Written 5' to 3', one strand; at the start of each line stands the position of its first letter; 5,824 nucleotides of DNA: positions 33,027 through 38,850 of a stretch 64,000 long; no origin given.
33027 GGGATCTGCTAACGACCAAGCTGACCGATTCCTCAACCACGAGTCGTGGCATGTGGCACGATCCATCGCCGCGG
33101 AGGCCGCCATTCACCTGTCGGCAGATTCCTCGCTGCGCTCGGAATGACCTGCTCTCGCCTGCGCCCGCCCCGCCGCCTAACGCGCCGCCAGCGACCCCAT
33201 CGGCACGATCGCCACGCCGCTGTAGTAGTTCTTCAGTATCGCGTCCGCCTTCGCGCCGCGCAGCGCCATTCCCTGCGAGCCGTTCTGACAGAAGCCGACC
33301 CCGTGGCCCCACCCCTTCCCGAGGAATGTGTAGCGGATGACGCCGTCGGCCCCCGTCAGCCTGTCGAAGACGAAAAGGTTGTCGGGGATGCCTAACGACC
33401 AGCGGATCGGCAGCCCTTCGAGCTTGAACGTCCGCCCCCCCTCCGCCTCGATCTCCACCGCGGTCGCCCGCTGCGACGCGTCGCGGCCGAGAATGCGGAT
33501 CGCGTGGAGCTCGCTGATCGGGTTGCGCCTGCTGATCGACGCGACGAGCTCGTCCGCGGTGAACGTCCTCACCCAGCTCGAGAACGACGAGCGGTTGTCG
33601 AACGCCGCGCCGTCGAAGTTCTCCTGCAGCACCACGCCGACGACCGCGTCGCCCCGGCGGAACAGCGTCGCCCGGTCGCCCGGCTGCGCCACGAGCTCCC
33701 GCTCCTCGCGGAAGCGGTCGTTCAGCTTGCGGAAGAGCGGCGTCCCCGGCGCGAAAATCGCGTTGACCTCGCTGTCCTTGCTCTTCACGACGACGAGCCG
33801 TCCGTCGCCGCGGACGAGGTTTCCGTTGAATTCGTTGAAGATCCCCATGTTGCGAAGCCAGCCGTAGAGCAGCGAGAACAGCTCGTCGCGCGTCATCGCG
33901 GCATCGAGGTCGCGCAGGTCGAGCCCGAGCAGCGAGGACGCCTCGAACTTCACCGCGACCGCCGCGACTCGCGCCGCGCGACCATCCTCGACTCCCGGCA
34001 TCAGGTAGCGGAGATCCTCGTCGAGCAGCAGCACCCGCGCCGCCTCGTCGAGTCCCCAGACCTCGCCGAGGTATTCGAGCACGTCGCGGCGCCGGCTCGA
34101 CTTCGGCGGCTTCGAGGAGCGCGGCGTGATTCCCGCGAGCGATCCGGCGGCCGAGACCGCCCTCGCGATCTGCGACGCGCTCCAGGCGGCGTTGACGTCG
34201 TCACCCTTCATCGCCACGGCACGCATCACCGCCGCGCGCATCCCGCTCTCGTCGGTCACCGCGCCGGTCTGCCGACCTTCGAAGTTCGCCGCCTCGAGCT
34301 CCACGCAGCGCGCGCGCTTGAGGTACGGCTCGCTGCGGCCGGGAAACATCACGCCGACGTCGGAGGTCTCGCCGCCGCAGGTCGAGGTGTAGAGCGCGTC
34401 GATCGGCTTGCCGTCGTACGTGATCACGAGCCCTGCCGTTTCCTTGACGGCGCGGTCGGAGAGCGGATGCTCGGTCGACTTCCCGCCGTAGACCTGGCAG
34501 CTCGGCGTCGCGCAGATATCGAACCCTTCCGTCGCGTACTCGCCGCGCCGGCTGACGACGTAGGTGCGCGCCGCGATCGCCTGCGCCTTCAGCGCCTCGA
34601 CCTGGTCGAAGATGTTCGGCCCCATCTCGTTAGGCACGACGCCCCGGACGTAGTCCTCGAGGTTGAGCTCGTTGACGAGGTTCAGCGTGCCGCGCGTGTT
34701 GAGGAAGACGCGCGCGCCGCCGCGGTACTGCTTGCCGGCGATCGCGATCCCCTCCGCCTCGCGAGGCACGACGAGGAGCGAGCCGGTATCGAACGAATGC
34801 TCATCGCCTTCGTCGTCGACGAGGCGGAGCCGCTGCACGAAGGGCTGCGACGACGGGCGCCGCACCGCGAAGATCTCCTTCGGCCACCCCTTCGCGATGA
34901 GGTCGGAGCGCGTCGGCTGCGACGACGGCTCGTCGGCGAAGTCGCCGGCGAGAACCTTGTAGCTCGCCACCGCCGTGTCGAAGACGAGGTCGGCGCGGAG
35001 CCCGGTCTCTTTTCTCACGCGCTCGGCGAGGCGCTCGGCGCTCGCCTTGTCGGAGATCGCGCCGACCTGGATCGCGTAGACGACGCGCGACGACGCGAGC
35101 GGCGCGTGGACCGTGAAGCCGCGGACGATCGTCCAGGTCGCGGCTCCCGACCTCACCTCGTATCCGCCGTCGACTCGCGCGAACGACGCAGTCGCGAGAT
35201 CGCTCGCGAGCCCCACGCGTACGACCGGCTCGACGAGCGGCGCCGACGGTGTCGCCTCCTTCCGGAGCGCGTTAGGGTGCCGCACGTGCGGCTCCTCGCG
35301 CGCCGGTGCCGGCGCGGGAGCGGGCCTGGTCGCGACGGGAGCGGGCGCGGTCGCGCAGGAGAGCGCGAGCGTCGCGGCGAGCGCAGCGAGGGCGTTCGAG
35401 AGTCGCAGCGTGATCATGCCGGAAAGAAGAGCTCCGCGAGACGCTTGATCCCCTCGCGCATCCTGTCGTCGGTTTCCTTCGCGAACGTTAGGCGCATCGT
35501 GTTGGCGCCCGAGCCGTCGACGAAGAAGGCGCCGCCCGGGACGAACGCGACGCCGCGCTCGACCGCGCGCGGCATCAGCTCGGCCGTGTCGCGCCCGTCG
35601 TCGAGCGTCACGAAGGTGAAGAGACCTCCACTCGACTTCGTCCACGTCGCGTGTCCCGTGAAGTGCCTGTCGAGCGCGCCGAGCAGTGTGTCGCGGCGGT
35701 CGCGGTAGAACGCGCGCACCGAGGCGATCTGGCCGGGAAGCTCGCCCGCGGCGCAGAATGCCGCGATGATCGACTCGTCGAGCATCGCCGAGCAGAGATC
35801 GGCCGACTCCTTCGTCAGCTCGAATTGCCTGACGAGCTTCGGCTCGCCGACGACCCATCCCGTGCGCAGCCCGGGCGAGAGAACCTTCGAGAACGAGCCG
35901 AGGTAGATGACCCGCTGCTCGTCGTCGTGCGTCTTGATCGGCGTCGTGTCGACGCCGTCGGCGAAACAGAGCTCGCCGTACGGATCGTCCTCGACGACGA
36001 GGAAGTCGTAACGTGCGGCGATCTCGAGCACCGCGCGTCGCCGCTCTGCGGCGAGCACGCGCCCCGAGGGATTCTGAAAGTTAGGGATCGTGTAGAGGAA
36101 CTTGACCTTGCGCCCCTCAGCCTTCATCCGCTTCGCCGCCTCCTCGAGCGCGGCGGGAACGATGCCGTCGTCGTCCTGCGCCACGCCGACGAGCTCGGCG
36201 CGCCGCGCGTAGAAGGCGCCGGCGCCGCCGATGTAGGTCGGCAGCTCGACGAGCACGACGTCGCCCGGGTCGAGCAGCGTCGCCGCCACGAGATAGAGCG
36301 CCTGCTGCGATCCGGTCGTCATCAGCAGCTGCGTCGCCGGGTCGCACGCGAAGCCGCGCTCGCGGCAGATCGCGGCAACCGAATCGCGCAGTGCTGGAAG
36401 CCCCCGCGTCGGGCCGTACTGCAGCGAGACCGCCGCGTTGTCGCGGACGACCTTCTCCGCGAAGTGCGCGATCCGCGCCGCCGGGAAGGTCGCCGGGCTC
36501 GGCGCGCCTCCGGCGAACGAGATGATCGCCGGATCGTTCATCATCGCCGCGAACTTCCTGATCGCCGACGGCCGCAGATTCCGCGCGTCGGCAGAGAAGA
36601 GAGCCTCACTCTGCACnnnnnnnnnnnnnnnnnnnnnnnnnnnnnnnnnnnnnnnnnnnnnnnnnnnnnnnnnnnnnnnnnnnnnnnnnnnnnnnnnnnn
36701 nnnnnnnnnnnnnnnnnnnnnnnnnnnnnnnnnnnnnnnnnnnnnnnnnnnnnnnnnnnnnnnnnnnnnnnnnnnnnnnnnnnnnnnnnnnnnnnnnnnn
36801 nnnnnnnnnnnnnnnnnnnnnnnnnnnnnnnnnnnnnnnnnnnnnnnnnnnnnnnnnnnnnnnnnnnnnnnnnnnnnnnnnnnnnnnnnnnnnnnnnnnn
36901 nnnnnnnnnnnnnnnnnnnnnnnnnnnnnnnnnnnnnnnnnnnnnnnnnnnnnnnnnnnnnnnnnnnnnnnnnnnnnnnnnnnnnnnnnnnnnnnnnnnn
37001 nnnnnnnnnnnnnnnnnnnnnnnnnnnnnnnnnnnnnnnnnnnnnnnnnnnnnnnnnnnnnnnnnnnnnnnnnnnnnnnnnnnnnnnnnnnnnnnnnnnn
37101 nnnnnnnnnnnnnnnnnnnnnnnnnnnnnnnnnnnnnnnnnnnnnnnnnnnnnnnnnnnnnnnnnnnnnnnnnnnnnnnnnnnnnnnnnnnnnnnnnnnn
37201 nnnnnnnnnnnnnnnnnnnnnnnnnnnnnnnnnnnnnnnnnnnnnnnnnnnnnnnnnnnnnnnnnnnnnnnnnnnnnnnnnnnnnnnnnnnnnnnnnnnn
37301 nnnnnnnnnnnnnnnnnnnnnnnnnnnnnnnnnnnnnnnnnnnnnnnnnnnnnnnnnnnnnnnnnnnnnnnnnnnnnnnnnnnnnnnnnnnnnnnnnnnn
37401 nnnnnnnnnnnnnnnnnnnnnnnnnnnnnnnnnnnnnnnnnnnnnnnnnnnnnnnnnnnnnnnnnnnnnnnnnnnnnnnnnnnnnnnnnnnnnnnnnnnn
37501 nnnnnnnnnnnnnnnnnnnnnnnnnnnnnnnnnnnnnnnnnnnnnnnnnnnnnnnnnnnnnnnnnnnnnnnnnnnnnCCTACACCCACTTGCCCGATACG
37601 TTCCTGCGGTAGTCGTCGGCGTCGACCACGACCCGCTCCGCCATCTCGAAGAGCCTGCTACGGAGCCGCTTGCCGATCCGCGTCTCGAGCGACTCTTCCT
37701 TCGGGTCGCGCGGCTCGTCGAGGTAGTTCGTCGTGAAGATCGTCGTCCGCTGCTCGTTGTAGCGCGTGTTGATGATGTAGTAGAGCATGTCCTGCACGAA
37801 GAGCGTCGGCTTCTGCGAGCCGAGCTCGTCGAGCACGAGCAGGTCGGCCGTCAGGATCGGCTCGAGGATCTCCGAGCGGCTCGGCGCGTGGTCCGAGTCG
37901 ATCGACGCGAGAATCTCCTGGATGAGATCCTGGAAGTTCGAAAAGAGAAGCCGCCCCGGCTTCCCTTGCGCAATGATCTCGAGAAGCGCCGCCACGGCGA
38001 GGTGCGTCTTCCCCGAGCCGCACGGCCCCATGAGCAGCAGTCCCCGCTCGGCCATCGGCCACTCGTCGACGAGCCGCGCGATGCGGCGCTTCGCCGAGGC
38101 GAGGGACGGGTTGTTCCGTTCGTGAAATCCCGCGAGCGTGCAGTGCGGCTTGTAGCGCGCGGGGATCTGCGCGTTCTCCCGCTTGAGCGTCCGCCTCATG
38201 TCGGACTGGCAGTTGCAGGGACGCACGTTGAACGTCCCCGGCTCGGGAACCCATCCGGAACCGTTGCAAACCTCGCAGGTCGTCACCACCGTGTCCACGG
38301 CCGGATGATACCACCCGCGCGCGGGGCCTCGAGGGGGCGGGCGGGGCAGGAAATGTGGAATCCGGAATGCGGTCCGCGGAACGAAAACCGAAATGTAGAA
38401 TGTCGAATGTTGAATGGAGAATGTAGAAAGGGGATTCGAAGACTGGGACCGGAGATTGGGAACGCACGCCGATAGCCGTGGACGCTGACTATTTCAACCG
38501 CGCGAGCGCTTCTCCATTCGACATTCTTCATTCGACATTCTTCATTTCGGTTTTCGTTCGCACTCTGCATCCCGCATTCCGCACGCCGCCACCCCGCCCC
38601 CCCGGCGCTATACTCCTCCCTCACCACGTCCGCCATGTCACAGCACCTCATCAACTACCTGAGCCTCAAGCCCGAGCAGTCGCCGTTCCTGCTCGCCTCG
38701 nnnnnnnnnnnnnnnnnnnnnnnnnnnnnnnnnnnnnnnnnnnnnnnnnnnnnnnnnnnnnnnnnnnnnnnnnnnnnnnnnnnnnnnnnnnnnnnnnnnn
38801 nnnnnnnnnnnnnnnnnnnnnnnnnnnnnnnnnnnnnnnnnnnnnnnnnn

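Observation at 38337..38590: A 254-bp heptad foldback (xxGAATG subtype) fills nearly the whole divergent promoter region between the DnaC-like ATPase operon and the cyclase-like gene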

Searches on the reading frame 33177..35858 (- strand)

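Call 17: search_protein_families(library=pfam, proteins=[window:33177-35858:-])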
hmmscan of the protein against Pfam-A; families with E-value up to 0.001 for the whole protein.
window:33177-35858:- (893 aa): 2 families
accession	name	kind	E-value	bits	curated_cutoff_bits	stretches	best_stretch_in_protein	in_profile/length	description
PF08486.15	SpoIID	-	1.8e-26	93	23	1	389-481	2-97/97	Stage II sporulation protein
PF05036.18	SPOR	-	2.1e-07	31.6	21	1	260-312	4-56/76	SPOR domain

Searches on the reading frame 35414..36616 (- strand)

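Call 17: search_protein_families(library=pfam, proteins=[window:35414-36616:-])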
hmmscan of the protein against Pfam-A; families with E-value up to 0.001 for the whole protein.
window:35414-36616:- (400 aa): 2 families
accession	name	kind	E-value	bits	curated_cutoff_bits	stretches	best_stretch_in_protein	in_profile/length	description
PF00155.27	Aminotran_1_2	-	3.7e-36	125.5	19.7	1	64-393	35-361/361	Aminotransferase class I and II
PF12897.13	Asp_aminotransf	-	1.7e-08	34.2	27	1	141-374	147-384/421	Aspartate amino-transferase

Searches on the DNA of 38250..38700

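Call 46: search_rna_families(source=window, start=38250, end=38700, threshold=evalue, max_evalue=10)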
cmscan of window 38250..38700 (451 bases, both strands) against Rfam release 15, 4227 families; matches with E-value up to 10: 2.
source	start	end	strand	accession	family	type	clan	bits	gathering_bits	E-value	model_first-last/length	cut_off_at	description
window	38333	38601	+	RF04159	MIR1437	Gene; miRNA;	-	47.2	168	5e-07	1-192/192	no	MIR1437 microRNA precursor family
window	38534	38640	-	RF01953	SOX2OT_exon3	Gene; lncRNA;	-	6.5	70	7.5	1-276/276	no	SOX2 overlapping transcript exon 3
